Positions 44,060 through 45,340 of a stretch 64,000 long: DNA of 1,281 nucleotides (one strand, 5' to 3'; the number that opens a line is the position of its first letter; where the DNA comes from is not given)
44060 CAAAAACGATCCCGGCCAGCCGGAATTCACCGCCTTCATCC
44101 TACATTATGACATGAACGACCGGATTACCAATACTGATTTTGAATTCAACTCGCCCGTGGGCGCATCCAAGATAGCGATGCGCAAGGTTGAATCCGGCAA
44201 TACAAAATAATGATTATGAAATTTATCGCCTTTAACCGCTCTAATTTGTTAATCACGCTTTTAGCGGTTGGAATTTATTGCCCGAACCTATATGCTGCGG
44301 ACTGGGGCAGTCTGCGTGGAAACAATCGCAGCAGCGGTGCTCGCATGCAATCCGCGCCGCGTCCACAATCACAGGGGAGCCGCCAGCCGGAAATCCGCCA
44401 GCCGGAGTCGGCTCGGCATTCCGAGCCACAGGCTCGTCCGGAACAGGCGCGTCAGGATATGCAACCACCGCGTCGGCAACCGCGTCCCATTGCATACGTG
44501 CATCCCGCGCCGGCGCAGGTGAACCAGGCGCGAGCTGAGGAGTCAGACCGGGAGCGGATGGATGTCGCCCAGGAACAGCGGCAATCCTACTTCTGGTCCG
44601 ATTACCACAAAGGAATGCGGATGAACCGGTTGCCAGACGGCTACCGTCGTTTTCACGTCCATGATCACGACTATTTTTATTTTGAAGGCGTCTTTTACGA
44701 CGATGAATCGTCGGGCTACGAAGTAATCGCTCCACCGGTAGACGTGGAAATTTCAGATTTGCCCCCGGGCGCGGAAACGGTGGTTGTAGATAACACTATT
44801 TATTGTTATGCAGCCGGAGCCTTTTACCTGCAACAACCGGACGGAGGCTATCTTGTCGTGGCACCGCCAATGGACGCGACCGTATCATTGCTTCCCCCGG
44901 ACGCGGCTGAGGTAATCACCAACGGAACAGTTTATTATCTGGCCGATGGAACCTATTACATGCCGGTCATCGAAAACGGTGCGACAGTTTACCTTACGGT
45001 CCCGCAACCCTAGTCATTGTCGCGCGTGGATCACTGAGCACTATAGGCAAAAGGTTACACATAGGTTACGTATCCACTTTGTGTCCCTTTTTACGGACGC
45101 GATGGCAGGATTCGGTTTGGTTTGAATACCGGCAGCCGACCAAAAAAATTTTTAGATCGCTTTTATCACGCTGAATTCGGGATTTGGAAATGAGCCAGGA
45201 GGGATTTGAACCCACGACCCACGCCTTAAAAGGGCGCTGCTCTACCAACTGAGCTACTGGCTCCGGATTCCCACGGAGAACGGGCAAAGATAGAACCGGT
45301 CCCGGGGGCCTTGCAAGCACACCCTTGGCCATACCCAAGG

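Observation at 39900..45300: Low-GC (about 35-50%) island of orphan and secreted genes abutting tRNA-Lys(UUU)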

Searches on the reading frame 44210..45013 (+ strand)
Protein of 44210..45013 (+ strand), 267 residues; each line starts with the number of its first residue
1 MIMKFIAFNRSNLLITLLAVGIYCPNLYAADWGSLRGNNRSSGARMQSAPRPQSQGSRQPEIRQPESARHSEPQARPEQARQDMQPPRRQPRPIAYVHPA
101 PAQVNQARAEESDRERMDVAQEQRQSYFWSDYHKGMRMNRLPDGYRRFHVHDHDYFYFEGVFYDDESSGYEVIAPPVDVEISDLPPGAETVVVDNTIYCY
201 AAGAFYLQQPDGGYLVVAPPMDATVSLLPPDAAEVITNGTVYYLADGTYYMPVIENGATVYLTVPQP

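Call 5: search_protein_families(library=pfam, proteins=[window:44210-45013:+], max_evalue=0.01)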
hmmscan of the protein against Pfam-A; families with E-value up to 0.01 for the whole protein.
window:44210-45013:+ (267 aa): 1 family
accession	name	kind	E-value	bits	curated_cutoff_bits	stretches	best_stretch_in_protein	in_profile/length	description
PF20125.4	DUF6515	-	2.2e-29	103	24.9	1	125-262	36-174/179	Family of unknown function (DUF6515)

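Call 26: list_cluster_members(proteins=[P0001, P0003, P0007, window:44210-45013:+, window:43407-44210:+, window:40160-41230:-, window:42817-43236:+, window:39057-39815:-])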
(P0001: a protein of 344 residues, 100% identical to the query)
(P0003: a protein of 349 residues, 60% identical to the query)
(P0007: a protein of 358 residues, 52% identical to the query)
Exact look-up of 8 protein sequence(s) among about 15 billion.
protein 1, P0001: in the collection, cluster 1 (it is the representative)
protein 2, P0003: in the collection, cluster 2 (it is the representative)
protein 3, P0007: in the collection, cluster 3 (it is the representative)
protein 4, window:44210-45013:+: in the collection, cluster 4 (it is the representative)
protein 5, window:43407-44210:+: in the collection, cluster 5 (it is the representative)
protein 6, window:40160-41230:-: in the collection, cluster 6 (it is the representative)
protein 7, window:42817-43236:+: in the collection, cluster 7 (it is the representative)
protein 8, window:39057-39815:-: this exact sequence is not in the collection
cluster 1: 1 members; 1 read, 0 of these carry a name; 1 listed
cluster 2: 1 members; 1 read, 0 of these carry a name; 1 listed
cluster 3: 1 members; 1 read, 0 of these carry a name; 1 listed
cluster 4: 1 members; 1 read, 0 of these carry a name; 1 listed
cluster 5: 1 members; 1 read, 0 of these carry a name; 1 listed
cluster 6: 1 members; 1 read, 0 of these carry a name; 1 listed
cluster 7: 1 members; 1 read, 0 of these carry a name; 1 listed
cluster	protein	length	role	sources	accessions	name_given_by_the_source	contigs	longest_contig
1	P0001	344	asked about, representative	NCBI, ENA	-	-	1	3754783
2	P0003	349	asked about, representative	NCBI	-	-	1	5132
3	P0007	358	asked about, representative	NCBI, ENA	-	-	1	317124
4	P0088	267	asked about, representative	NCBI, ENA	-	-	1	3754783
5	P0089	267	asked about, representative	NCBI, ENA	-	-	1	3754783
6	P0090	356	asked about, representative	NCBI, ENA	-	-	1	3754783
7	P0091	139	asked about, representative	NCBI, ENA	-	-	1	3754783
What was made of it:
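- On Classical tRNA-associated genomic island: The four islet proteins looked up are singleton clusters (call 26).
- The four islet proteins looked up (lipoprotein, EamA, DUF2092, DUF6515) are each the only member of their 90%-identity cluster (call 26).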

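Call 40: search_dna_similar(query=window:44210-45013:+, collection=plasmids, mode=protein, max_rows=12)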
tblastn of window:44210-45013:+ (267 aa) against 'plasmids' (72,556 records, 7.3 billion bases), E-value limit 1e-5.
Records with a match: 2; places in all: 2; records where one place covers at least 80% of the query: 0.
Best place of each record, by identity: <60% 2.
By first word of the organism name: Gloeothece 1; Pseudomonas 1.
By predicted mobility (MOB-suite, as given by PLSDB): non-mobilizable 2.
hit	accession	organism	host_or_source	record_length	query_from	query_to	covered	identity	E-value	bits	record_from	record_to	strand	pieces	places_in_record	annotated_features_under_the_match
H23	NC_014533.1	Gloeothece verrucosa PCC 7822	fresh water in rice field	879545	109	264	58%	32.7%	2e-10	69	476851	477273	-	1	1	DUF6515 family protein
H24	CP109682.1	Pseudomonas aeruginosa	Homo sapiens,whole organism,swab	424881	131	229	37%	34.0%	6e-7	58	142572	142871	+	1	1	DUF6515 family protein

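Call 61: search_protein_families(library=phrogs, proteins=[window:44210-45013:+], max_evalue=0.01)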
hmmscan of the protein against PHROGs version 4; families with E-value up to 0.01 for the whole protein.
window:44210-45013:+ (267 aa): 0 families

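Call 62: search_protein_families(library=ncbifam, proteins=[window:44210-45013:+], max_evalue=0.01)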
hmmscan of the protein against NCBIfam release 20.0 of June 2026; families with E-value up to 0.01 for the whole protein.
window:44210-45013:+ (267 aa): 0 families

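Call 67: search_protein_families(library=padloc, proteins=[window:44210-45013:+], max_evalue=0.01)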
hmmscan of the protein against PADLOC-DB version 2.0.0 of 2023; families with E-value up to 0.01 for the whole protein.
window:44210-45013:+ (267 aa): 0 families

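Call 83: search_solved_structures(query=window:44210-45013:+, max_evalue=1)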
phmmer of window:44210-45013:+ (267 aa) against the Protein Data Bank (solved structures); distinct sequences matched with E-value up to 1: 0.

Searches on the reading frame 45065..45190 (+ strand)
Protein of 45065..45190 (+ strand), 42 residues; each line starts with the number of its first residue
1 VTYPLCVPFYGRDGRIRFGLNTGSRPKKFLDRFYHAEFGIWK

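Call 95: search_protein_families(library=pfam, proteins=[window:45065-45190:+], max_evalue=1)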
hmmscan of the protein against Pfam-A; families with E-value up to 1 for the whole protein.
seq(42 aa): 0 families
